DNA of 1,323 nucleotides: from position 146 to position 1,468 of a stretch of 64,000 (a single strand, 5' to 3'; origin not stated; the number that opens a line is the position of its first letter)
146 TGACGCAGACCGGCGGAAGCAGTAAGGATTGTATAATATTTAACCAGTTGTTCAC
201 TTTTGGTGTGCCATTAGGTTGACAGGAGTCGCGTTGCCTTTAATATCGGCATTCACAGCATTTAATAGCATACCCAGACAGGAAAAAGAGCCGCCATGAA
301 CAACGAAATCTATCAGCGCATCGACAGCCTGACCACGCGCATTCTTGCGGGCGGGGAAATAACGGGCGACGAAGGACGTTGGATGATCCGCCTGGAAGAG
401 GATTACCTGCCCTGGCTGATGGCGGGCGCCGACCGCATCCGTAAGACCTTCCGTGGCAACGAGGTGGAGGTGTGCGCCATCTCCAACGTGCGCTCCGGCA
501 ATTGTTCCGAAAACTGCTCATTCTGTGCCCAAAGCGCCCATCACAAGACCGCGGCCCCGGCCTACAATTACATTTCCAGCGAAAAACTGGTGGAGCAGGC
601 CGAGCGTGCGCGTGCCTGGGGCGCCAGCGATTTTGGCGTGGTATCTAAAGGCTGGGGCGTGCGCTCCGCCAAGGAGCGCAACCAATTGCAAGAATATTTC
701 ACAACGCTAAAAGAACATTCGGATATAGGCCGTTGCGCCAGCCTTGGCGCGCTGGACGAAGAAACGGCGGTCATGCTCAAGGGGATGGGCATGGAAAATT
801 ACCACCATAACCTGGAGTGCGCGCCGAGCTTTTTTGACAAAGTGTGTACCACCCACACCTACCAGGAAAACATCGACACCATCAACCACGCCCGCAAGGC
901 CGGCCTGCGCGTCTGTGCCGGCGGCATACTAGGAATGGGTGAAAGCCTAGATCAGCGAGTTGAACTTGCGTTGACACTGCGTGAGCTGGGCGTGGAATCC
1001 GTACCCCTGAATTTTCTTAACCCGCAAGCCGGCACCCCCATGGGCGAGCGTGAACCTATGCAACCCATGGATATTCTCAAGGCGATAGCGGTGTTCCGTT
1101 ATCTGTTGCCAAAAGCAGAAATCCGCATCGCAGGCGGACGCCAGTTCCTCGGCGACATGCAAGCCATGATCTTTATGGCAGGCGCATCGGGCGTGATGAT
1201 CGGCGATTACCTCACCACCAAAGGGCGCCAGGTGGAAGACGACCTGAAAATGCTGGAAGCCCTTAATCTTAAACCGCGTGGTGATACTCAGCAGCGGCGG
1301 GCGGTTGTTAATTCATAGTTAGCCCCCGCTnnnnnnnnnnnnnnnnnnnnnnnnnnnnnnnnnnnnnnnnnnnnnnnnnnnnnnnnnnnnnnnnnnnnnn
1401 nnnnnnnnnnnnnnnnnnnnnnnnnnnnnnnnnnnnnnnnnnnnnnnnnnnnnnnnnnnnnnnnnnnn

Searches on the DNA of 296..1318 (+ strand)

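Call 65: search_with_rna_model(model_id=R1, sources=[L001, L002, L003, L081, L086, L089, L090, L084], max_evalue=10, filters=off, show_alignments=0)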
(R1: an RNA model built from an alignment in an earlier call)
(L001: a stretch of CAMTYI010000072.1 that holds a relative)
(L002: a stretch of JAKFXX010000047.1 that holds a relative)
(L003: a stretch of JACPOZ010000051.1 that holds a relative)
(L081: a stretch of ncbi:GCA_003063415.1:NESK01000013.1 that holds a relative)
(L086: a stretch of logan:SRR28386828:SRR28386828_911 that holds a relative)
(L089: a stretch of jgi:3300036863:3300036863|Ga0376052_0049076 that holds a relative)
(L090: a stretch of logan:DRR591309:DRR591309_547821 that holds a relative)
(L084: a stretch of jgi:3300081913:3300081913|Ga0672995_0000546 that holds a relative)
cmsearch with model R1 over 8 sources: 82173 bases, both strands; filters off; matches with E-value up to 10: 23.
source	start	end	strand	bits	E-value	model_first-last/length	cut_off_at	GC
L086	5613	5682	+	79.4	5.5e-19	1-69/69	no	0.63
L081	5613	5682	+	71.4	8.5e-17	1-69/69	no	0.57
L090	1066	1135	+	62.6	2.1e-14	1-69/69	no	0.61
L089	3004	3062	+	61.8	3.4e-14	1-69/69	no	0.58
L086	4901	4988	+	25.2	0.00031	1-69/69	no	0.66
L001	18359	18385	+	13.3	0.54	1-69/69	no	0.63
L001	11628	11652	+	12.9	0.71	1-69/69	no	0.64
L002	3043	3067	+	12.9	0.71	1-69/69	no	0.64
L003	5897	5935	+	12.7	0.78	15-53/69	no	0.59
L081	7859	7893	-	11.9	1.3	1-69/69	no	0.49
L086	2576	2593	+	11.8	1.4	1-69/69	no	0.78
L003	13303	13369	+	11.4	1.8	1-69/69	no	0.64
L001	6967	7005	-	10.9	2.4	1-69/69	no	0.36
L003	7679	7710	-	10.4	3.4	19-50/69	no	0.75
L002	2244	2287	-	10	4.4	1-69/69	no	0.55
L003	4277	4335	+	9.9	4.6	1-69/69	no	0.44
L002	2208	2267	+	9.5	6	1-69/69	no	0.58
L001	1580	1629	-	9.3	6.7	1-69/69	no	0.48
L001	15708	15736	+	9.2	7.1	1-69/69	no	0.52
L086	2772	2823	-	8.9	8.7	13-55/69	no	0.73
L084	5574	5611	+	8.9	8.8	1-69/69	no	0.53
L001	5930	5973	+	8.8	9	1-69/69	no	0.5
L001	15753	15771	-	8.7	9.5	1-69/69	no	0.63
